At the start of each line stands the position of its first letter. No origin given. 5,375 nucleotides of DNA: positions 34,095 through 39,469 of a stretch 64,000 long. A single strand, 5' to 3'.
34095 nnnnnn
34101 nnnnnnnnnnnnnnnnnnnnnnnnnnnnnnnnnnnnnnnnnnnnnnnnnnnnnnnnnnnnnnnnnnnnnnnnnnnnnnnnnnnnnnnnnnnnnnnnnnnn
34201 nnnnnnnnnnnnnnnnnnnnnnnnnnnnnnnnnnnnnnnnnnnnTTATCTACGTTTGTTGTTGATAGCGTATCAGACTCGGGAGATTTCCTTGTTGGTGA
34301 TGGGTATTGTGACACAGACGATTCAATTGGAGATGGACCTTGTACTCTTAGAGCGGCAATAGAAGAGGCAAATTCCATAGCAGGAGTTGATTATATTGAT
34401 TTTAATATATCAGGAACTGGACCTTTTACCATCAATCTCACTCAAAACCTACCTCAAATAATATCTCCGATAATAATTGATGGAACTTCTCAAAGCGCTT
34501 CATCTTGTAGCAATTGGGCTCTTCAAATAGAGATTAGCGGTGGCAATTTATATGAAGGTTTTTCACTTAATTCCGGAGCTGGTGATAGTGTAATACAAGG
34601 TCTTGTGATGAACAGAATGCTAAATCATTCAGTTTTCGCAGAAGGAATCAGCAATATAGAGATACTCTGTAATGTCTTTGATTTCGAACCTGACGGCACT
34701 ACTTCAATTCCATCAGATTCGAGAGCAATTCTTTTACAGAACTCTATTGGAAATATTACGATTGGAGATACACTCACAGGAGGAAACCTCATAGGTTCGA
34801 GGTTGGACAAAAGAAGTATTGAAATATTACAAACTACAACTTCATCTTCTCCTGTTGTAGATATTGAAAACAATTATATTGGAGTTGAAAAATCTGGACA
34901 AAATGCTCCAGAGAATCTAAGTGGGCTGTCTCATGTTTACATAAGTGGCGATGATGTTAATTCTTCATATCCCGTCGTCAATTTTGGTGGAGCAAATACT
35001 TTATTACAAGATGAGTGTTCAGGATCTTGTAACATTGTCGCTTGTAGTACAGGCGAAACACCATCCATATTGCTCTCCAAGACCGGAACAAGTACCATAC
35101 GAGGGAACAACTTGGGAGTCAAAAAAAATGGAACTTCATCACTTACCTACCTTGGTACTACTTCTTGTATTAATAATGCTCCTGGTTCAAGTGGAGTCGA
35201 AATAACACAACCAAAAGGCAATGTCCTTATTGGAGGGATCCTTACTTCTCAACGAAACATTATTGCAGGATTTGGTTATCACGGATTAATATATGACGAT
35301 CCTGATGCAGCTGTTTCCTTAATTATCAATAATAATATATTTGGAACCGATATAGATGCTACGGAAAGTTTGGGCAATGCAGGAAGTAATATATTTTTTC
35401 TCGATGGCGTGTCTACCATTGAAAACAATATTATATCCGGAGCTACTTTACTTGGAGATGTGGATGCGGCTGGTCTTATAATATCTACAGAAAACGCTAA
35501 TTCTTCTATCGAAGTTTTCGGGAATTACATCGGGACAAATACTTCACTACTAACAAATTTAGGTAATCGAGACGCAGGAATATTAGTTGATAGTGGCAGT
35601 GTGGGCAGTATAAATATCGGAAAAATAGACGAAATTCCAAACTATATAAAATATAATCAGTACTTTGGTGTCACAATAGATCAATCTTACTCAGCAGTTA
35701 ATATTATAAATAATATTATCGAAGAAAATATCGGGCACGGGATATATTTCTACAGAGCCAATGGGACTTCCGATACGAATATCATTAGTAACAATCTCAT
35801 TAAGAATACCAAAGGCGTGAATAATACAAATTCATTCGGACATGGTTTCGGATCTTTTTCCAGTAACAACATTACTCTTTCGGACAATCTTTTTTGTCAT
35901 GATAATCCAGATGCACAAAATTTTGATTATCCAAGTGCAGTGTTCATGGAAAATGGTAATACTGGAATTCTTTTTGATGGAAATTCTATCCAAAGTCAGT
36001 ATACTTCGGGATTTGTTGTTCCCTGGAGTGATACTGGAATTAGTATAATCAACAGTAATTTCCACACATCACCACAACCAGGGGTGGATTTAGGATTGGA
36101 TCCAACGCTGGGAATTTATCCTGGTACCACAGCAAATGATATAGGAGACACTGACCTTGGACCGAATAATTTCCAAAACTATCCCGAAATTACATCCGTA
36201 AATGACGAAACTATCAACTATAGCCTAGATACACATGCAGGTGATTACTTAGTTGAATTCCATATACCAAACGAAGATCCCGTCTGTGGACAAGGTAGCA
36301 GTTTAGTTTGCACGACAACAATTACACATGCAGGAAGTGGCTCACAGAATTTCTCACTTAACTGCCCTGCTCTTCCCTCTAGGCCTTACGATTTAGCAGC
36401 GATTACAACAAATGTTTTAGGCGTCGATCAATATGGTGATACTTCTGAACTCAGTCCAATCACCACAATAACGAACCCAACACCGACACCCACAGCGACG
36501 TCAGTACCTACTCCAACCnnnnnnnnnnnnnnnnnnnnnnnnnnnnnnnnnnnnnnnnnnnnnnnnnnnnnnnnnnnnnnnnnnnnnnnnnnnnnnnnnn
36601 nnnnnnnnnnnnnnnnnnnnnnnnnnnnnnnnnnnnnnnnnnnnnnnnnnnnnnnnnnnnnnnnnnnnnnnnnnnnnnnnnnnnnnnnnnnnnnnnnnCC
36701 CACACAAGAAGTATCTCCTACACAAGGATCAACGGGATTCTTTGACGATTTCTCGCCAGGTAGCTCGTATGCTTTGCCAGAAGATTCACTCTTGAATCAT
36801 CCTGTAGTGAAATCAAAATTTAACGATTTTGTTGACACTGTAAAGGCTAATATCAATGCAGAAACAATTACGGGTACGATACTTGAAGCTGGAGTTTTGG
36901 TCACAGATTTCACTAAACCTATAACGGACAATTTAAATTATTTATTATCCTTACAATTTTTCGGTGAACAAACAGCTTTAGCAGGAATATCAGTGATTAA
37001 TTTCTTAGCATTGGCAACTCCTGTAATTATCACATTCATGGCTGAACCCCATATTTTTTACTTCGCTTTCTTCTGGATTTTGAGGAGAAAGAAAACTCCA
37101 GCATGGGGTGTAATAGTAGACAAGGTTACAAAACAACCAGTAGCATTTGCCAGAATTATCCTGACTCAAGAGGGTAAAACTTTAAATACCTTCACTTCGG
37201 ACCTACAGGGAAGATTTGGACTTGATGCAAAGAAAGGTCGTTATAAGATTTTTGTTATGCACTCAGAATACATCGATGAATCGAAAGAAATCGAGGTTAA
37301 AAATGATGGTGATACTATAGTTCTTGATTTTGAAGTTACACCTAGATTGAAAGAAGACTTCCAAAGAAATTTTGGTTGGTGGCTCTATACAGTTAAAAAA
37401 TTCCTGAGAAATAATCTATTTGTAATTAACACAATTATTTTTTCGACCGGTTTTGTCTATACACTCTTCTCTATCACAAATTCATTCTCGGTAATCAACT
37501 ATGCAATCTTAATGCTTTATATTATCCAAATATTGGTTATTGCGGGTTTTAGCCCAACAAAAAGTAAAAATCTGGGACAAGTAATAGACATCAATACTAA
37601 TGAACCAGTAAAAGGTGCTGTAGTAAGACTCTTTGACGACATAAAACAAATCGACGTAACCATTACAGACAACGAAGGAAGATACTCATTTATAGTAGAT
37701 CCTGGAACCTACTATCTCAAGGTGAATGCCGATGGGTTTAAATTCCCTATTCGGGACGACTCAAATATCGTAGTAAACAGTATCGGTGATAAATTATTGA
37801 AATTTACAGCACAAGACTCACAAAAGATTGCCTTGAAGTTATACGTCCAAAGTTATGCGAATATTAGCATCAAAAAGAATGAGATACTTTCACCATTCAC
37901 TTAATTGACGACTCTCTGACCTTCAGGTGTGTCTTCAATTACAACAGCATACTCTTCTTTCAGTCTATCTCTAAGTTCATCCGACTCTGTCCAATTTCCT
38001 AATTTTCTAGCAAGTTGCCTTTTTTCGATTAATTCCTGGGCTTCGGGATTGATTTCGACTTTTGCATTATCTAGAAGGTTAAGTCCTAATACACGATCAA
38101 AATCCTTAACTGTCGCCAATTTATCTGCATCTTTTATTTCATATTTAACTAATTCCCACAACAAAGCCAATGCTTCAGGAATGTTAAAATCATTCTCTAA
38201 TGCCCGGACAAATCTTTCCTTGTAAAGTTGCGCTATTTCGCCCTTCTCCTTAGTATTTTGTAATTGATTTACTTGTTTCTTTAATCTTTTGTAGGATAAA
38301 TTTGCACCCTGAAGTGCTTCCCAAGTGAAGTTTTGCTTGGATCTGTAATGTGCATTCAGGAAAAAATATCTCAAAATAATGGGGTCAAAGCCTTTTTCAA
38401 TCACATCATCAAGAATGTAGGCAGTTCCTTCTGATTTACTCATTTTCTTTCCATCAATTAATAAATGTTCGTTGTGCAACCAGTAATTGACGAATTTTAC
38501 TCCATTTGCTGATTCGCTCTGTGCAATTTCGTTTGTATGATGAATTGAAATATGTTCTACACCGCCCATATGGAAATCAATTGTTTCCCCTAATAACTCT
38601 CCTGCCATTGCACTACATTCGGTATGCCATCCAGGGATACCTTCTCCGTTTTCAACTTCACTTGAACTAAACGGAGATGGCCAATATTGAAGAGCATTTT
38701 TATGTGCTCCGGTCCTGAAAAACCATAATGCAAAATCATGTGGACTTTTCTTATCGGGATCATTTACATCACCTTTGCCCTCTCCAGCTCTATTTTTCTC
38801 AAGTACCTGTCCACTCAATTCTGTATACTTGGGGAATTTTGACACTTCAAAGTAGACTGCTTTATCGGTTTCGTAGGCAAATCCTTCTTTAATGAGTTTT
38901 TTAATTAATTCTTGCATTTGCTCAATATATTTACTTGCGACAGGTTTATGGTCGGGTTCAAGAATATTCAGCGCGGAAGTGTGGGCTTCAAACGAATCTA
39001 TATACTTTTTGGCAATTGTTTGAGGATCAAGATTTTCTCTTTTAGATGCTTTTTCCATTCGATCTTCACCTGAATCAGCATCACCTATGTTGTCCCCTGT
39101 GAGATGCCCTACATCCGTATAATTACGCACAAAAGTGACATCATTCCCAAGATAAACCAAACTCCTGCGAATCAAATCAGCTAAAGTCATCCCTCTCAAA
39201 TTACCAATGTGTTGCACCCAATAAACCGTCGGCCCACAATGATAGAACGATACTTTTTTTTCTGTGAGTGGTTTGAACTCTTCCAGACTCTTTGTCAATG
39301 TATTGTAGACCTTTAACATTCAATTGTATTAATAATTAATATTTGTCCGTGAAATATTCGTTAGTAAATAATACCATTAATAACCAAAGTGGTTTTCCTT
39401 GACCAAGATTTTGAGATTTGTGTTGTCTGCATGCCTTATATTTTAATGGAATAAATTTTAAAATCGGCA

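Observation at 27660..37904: Paralogous giant envelope proteins with a receiver-domain head, a shared C-terminal membrane module and completely swapped ectodomains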

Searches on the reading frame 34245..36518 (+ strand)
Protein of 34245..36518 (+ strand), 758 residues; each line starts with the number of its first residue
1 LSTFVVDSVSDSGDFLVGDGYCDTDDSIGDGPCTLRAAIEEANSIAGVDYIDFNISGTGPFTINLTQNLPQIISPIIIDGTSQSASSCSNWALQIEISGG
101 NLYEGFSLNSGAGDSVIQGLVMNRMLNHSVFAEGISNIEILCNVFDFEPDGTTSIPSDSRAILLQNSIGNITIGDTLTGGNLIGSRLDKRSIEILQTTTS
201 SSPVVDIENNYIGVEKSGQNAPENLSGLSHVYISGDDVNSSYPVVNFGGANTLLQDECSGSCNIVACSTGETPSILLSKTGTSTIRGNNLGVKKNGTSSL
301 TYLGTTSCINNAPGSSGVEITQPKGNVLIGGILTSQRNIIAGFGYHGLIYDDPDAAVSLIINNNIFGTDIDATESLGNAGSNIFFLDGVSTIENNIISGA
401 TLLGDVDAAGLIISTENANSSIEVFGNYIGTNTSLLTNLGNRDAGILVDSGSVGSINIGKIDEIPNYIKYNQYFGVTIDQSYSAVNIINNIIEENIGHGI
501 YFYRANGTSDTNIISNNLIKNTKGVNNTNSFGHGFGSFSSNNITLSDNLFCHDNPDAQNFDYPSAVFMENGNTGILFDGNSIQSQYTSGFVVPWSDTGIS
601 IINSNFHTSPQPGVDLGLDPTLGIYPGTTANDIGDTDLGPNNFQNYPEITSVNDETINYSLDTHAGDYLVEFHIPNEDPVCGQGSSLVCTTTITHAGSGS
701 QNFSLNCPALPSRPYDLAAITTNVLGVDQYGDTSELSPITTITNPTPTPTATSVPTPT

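Call 79: search_solved_structures(query=window:34245-36518:+, max_evalue=0.01)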
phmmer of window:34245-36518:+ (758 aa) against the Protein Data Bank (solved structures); distinct sequences matched with E-value up to 0.01: 0.

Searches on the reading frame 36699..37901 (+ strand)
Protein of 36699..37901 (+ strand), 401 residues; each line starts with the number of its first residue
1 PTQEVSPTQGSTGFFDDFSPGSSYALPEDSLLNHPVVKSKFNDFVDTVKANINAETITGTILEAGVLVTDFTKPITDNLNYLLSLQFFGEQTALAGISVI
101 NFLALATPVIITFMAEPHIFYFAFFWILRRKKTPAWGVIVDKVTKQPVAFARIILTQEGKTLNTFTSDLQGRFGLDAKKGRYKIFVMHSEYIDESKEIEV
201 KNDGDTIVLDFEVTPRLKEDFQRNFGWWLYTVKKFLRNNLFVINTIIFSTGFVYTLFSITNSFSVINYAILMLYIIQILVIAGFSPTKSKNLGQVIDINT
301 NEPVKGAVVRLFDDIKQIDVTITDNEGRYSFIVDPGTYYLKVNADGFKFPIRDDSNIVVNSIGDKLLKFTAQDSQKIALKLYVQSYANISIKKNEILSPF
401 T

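Call 38: predict_structure(alignment_id=A2)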
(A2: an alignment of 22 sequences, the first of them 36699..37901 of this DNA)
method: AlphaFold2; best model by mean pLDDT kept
length: 401 residues; sequences in the alignment: 22
mean_pLDDT: 68.6   pTM: 0.53
mean pLDDT of the five models: 68.6, 67.8, 67.5, 66.8, 66.1
residues with pLDDT >= 90: 29; 70-90: 210; 50-70: 45; < 50: 117
segments of 3 or more residues with pLDDT < 50: 1-27, 51-114, 128-131, 388-399
pLDDT, mean of each block of 10 residues (from residue 1): 35 31 38 54 55 43 43 43 40 43 45 49 51 72 85 88 86 82 89 86 69 83 79 80 81 82 80 79 64 88 89 84 88 89 87 82 84 86 71 42 42
secondary structure, 60 per line:
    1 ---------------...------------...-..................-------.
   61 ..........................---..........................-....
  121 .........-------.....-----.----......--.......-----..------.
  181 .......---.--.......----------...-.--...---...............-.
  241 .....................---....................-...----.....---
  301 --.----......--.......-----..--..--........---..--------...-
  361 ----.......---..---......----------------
elements in order: H35-52 H60-86 H90-115 H117-129 E137-141 E152-157 E160-166 E180-187 E194-200 E211-213 H224-238 H240-261 H265-284 E293-297 E308-313 E316-322 E336-343 E357-359 E365-371 E380-385

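Call 50: fold_search(model_id=the predicted structure, library=pdb)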
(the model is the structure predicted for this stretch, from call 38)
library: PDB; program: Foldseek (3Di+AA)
matches with E <= 10: 679; with E <= 0.001: 27
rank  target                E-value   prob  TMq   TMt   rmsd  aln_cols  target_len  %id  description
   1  6fwv_B                1.2e-07  1.00  0.19  0.14  17.9       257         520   12  The Bacillus anthracis TIE protein (released 2018-08-08)
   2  6fwv_A                3.5e-07  1.00  0.19  0.14  17.8       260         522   12  The Bacillus anthracis TIE protein (released 2018-08-08)
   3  10ps                  5.6e-06  1.00  0.17  0.13  18.6       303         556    9  Crystal structure of SdrD A2-A3-B1-B2 domains from Staphylococcus aureus JH1 (released 2026-02-11)
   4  4oq1                  9.5e-06  1.00  0.16  0.19  17.5       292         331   11  Structure of the Streptococcal ancillary pilin (released 2014-04-23)
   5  1qmu_A                6.1e-05  1.00  0.18  0.19   2.4        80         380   19  Duck carboxypeptidase D domain II (released 2000-10-13)
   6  3mn8_B                7.2e-05  1.00  0.18  0.18   3.0        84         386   21  Structure of Drosophila melanogaster carboxypeptidase D isoform 1B short (released 2010-07-28)
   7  3mn8_C                7.6e-05  1.00  0.17  0.18   3.0        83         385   22  Structure of Drosophila melanogaster carboxypeptidase D isoform 1B short (released 2010-07-28)
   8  3mn8_D                9.1e-05  1.00  0.18  0.18   3.0        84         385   21  Structure of Drosophila melanogaster carboxypeptidase D isoform 1B short (released 2010-07-28)
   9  5aq0_B                1.1e-04  1.00  0.18  0.82   2.4        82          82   22  The structure of the Transthyretin-like domain of the first catalytic domain of the HUMAN Carboxypeptidase D (released 2016-09-28)
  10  2nsm                  1.1e-04  1.00  0.18  0.18   2.5        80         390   18  Crystal structure of the human carboxypeptidase N (Kininase I) catalytic domain (released 2007-04-24)
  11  3mn8_A                1.5e-04  1.00  0.17  0.18   3.0        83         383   22  Structure of Drosophila melanogaster carboxypeptidase D isoform 1B short (released 2010-07-28)
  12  5f44_B                2.9e-04  0.97  0.17  0.24  18.1       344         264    9  Crystal structure of shaft pilin spaA from Lactobacillus rhamnosus GG (released 2016-07-20)
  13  5hts_F                3.4e-04  0.97  0.17  0.26  18.1       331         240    8  Crystal structure of shaft pilin spaA from Lactobacillus rhamnosus GG - D295N mutant (released 2016-07-20)
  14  5j4m_C                4.9e-04  0.95  0.16  0.25  18.3       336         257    9  Crystal structure of shaft pilin SpaA from Lactobacillus rhamnosus GG - E269A/D295N double mutant (released 2016-07-20)
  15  5f44_C                5.5e-04  0.96  0.16  0.25  18.6       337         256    9  Crystal structure of shaft pilin spaA from Lactobacillus rhamnosus GG (released 2016-07-20)
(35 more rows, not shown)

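Call 88: find_homologous_proteins(query=A2, max_evalue=0.00001)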
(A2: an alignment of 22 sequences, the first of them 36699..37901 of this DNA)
Query A2 (22 sequences) (401 aa, profile of the alignment): 7 proteins with E <= 0.00001 among 8000 candidates.
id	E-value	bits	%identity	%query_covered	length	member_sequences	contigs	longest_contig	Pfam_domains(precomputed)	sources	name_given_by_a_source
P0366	1.2e-133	464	47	95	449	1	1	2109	PF13715.13,PF13620.13,PF22904.4,PF17210.10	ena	-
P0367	3.8e-129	449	50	75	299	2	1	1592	PF08400.17,PF13715.13,PF11974.15,PF13620.13,PF22904.4,PF17210.10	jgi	jgi:hypothetical protein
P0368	3.9e-48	182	23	85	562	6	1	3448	PF13715.13,PF17802.8,PF13620.13,PF17210.10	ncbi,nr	ncbi:MAG TPA: carboxypeptidase-like regulatory domain-containing protein, partial [Patescibacteria g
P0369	2.7e-42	163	21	86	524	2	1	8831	PF13715.13,PF13620.13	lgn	-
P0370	8.2e-34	135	24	57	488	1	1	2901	PF02369.23,PF17802.8,PF13620.13,PF22904.4,PF17210.10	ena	-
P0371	1.0e-29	122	25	56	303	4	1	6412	PF13620.13,PF17210.10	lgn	-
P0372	5.8e-10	57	26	19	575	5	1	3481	PF13715.13,PF25020.2,PF02369.23,PF20598.5,PF00775.28,PF13620.13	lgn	-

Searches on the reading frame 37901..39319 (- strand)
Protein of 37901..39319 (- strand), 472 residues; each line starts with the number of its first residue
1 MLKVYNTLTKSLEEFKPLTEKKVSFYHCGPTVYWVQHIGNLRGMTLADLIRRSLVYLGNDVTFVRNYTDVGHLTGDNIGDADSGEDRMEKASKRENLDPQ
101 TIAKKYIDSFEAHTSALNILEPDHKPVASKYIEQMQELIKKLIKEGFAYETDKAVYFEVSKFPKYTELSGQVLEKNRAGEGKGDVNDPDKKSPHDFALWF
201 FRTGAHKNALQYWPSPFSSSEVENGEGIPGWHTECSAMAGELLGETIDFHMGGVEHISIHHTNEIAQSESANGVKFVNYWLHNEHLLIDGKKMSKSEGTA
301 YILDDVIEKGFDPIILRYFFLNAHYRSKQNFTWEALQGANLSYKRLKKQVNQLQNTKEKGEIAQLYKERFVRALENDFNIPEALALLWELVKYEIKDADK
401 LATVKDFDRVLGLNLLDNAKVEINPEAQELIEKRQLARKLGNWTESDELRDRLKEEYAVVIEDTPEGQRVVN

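Call 10: search_protein_families(library=pfam, proteins=[window:37901-39319:-], max_evalue=0.001)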
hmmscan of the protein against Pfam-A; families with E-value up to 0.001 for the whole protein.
window:37901-39319:- (472 aa): 6 families
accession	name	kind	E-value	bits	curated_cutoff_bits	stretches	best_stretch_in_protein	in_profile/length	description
PF01406.26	tRNA-synt_1e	-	4.8e-82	276.1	27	1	15-339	2-299/301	tRNA synthetases class I (C) catalytic domain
PF09334.17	tRNA-synt_1g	-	4.4e-13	49.2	20.1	1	257-337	292-372/391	tRNA synthetases class I (M)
PF01921.24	tRNA-synt_1f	-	7.8e-08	32.1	27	1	247-359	235-350/360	tRNA synthetases class I (K)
PF00133.28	tRNA-synt_1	-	2.2e-06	27.2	22.7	0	20-160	22-168/414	tRNA synthetases class I (I, L, M and V)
PF09190.17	DALR_2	-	8.5e-05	23.5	22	1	369-392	1-24/57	DALR domain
PF23493.1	CysS_C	-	0.00016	22.2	23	1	422-469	3-49/51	Cysteinyl-tRNA ligase anticodon binding domain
